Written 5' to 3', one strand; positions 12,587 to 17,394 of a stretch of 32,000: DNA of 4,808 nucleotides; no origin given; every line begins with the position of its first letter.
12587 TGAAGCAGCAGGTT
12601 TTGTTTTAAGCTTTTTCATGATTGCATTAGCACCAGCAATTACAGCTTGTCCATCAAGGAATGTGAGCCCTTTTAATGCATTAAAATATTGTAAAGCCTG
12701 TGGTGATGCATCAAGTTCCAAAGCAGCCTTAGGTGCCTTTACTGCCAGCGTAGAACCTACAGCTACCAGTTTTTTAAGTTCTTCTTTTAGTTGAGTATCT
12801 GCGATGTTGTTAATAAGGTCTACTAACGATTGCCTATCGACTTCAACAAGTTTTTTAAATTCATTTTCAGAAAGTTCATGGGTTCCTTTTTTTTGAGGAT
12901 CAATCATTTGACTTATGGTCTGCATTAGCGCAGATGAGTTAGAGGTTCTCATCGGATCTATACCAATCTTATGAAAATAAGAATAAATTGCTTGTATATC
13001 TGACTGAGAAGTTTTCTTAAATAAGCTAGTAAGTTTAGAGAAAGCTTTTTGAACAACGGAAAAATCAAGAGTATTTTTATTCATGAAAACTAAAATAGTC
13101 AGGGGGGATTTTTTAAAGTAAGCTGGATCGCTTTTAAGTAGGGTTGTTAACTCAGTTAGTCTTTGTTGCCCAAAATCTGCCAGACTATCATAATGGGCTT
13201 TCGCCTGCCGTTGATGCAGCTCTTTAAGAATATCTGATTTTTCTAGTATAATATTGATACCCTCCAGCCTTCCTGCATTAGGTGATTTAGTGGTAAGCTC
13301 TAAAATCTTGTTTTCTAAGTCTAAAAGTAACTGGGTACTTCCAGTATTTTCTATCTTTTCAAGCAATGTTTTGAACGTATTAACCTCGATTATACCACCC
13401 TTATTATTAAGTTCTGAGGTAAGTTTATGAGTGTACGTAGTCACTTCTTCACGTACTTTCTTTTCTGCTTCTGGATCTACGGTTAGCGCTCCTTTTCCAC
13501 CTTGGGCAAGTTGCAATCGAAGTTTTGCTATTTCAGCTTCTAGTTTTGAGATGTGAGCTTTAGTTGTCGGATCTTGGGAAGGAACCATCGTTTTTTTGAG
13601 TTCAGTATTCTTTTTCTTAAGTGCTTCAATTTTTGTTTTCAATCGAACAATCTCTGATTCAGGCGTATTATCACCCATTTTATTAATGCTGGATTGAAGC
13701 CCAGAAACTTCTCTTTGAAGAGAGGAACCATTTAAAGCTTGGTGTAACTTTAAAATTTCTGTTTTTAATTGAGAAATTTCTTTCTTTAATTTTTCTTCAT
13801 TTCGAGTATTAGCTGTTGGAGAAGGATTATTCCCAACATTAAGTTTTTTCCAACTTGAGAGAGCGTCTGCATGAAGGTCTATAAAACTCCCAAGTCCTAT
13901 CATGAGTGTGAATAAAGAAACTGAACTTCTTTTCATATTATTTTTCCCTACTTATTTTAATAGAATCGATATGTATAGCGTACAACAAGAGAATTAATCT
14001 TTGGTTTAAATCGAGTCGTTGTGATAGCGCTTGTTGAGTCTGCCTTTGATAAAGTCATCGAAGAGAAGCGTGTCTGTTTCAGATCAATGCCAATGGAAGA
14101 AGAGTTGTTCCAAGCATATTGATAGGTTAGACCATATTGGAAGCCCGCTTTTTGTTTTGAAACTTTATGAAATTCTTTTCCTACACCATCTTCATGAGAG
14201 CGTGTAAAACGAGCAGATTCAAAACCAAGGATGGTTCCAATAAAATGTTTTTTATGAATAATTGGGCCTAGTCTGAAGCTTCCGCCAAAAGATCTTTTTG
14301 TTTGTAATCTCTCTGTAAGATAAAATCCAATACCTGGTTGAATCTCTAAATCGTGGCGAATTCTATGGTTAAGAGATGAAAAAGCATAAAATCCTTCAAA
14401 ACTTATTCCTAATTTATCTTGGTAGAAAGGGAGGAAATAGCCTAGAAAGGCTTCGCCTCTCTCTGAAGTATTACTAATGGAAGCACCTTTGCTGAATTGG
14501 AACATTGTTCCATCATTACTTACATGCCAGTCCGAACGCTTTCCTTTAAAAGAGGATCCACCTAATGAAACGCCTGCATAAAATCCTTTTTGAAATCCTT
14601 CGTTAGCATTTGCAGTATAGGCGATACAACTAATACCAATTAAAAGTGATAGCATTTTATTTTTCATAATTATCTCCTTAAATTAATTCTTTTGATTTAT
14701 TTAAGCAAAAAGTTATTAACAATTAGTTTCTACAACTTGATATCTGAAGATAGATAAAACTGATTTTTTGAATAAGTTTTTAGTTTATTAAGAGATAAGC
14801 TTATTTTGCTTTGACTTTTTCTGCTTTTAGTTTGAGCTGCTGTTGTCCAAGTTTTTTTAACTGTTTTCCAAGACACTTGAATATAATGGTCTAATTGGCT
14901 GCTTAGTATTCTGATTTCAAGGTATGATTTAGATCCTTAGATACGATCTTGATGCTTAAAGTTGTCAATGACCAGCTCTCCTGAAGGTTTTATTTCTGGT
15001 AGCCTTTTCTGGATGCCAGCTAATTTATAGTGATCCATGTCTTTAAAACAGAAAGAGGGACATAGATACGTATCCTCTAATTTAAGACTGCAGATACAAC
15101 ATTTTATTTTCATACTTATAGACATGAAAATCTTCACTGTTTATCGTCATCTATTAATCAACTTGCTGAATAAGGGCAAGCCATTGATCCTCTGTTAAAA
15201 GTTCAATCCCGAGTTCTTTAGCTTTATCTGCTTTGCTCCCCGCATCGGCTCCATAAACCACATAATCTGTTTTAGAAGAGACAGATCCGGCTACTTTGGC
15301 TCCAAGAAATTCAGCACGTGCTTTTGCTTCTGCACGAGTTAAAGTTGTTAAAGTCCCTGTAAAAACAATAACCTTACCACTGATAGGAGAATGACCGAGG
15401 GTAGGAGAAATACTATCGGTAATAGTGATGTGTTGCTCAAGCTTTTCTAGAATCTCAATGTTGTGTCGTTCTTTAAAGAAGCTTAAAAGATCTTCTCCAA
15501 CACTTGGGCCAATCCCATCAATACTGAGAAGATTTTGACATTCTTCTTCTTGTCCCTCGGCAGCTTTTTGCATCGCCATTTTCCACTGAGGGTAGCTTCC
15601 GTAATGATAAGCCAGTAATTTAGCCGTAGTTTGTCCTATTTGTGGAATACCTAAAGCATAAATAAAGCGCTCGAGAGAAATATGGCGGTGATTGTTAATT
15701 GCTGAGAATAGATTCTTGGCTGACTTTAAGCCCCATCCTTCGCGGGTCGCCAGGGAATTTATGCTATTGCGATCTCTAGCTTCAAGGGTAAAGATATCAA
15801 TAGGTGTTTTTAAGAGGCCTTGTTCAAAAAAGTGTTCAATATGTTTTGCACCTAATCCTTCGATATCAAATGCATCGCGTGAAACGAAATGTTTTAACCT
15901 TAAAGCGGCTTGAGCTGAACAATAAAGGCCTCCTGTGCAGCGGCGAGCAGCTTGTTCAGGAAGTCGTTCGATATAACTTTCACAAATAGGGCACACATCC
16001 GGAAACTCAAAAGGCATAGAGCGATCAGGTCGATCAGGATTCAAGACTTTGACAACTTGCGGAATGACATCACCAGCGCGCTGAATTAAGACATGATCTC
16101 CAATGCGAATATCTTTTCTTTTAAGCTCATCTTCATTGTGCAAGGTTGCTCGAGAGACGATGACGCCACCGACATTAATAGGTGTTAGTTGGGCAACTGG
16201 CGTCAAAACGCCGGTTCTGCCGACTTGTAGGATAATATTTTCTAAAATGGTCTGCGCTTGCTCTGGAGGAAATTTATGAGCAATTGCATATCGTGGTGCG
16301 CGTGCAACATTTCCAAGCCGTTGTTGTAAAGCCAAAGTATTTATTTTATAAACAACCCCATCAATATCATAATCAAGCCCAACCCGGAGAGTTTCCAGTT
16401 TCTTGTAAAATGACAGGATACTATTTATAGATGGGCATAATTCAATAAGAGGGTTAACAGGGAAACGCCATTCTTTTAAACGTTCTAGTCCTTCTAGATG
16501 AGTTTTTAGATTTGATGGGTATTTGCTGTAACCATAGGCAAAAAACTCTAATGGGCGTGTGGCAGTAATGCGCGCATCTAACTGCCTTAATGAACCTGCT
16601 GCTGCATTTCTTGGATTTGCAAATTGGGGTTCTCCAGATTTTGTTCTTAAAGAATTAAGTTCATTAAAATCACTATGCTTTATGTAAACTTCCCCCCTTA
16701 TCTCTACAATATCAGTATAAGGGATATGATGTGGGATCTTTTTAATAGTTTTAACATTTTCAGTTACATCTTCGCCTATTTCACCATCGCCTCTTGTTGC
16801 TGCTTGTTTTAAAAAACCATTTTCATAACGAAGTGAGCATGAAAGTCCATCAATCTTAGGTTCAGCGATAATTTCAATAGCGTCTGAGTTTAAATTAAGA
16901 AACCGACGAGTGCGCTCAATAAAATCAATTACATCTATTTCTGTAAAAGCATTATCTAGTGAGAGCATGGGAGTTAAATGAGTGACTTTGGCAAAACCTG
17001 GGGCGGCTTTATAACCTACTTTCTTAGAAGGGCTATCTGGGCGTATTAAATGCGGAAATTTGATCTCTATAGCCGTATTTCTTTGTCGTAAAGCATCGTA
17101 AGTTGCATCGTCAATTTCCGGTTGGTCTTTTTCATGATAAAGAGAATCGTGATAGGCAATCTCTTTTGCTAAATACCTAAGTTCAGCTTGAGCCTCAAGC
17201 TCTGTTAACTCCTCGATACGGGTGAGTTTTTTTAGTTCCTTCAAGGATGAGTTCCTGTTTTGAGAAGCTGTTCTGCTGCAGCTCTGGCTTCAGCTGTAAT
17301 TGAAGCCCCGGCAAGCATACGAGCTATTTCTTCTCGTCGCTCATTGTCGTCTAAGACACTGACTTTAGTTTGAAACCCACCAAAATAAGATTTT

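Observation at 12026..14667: OMP beta-barrel + secreted coiled-coil protein with a profilin/SH3-type polyproline tract, inserted between ubiA and ligA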

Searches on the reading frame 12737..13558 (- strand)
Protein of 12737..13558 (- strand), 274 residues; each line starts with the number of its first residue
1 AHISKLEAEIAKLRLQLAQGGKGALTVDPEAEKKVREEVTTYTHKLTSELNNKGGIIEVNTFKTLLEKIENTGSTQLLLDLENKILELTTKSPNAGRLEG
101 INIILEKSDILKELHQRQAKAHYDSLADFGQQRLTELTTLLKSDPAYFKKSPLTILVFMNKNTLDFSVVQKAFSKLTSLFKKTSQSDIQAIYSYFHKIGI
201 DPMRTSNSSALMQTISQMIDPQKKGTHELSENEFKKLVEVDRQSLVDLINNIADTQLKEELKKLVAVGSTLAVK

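Call 40: find_homologous_proteins(query=A5, max_evalue=0.01)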
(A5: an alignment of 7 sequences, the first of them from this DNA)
Query A5 (7 sequences) (274 aa, profile of the alignment): 2 proteins with E <= 0.01 among 8000 candidates.
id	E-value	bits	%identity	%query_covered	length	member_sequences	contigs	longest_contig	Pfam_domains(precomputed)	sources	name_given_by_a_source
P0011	3.1e-92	327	25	86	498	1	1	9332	-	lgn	-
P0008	6.2e-68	247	51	62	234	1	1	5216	-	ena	-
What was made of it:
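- Tried and rejected: Word-indexed search with a central-domain profile: returned only two already known members (call 40).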

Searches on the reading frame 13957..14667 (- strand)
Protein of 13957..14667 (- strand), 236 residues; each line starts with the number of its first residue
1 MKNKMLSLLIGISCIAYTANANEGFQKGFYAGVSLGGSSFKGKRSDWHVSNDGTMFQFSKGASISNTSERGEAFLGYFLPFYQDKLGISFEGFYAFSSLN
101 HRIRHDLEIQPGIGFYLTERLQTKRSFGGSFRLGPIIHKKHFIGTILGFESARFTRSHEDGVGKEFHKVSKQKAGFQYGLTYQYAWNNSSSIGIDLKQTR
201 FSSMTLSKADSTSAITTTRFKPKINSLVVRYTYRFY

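Call 3: search_protein_families(library=pfam, proteins=[window:13957-14667:-], max_evalue=0.1)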
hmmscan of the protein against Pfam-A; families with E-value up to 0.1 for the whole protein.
window:13957-14667:- (236 aa): 2 families
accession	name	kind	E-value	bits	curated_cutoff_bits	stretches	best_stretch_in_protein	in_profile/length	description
PF13505.12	OMP_b-brl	-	0.00012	22.7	28.7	1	10-235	6-175/175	Outer membrane protein beta-barrel domain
PF15530.11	Ntox25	-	0.029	14.7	25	0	165-220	62-117/168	Bacterial toxin 25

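Call 4: search_protein_families(library=ncbifam, proteins=[window:13957-14667:-], max_evalue=0.1)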
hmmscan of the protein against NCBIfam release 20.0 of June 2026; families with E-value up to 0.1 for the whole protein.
window:13957-14667:- (236 aa): 1 family
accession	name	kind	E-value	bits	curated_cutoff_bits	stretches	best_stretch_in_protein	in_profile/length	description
NF033755.1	gliding_CglE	equivalog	0.056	13.3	70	0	26-66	3-43/172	adventurous gliding motility protein CglE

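Call 61: search_solved_structures(query=A2, max_evalue=10)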
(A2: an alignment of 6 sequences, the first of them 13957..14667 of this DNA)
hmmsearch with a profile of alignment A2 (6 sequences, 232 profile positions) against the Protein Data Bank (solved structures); distinct sequences matched with E-value up to 10: 0.
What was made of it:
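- On Pfam OMP_b-brl (PF13505) small outer-membrane beta-barrels - for the 236-aa protein: There is no PDB sequence hit (call 61).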

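Call 66: predict_structure(protein=window:13957-14667:-)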
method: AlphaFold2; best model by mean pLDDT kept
length: 236 residues; sequences in the alignment: 1
mean_pLDDT: 29.9   pTM: 0.21
mean pLDDT of the five models: 29.9, 28.6, 27.7, 27.7, 27.1
residues with pLDDT >= 90: 0; 70-90: 0; 50-70: 1; < 50: 235
segments of 3 or more residues with pLDDT < 50: 1-139, 141-236
pLDDT, mean of each block of 10 residues (from residue 1): 26 26 30 28 34 30 29 26 27 27 35 33 32 43 40 30 30 27 26 27 26 28 28 26
secondary structure, 60 per line:
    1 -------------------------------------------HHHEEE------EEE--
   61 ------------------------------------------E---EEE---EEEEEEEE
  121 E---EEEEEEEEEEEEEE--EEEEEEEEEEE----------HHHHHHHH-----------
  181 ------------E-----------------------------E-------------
elements in order: E47-49 E56-58 E107-109 E113-121 E125-138 E141-151 H162-169
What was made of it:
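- On Pfam OMP_b-brl (PF13505) small outer-membrane beta-barrels - for the 236-aa protein: The single-sequence AF2 model failed (pLDDT 29.9, call 66).
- The barrel fold itself could not be modelled (pLDDT 30, call 66).
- Tried and rejected: The single-sequence model is unusable (pLDDT 30, call 66).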

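Call 67: search_protein_families(library=pfam, alignment_id=A2, max_evalue=0.01)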
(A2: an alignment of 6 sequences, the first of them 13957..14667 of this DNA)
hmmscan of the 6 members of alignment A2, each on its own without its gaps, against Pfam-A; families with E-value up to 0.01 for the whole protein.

A. member 1, window:13957-14667:- (236 aa): 1 family
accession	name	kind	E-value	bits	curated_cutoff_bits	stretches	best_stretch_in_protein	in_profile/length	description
PF13505.12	OMP_b-brl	-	0.00012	22.7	28.7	1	10-235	6-175/175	Outer membrane protein beta-barrel domain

B. families by the number of members that match (of 6 scanned): 2 families
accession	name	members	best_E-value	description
PF13505.12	OMP_b-brl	5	1.1e-08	Outer membrane protein beta-barrel domain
PF01389.23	OmpA_membrane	1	0.00059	OmpA-like transmembrane domain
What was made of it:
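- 13957..14667 (-): Gene for a 236-aa outer-membrane beta-barrel protein (signal peptide, about 8-10 amphipathic strands, C-terminal ...YTYRFY). Five of the six family members scanned match, best E 1.1e-8 (calls 3, 67).
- On Pfam OMP_b-brl (PF13505) small outer-membrane beta-barrels - for the 236-aa protein: Five of six family members match, best E 1.1e-8 (call 67).
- On Two-partner secretion (Vb): The partner is 236 aa and is OMP_b-brl only (calls 3, 67).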

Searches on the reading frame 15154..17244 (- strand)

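Call 3: search_protein_families(library=pfam, proteins=[window:15154-17244:-], max_evalue=0.1)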
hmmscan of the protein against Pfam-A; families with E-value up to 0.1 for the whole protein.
window:15154-17244:- (696 aa): 8 families
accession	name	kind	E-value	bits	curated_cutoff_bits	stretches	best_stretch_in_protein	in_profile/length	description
PF01653.23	DNA_ligase_aden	-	2.4e-92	309.5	27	1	84-328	4-253/253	NAD-dependent DNA ligase adenylation domain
PF03120.22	DNA_ligase_OB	-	1.3e-33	115.1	32.9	1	331-407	1-77/79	NAD-dependent DNA ligase OB-fold domain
PF00533.33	BRCT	-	3.3e-13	50.1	21.3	1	620-692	5-78/78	BRCA1 C Terminus (BRCT) domain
PF12826.13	HHH_2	-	1.2e-12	48.2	27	1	526-598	1-63/64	Helix-hairpin-helix motif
PF03119.21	DNA_ligase_ZBD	-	2.2e-05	24.6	25.8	1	418-444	2-27/27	NAD-dependent DNA ligase C4 zinc finger domain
PF14520.12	HHH_5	-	0.00018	22.4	27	0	459-515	5-54/57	Helix-hairpin-helix domain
PF22745.1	Nlig-Ia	-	0.0011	20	27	1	24-66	8-50/92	DNA ligase-like, N-terminal NAD+-binding domain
PF12738.14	PTCB-BRCT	-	0.0025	18.2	22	1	628-683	5-59/63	twin BRCT domain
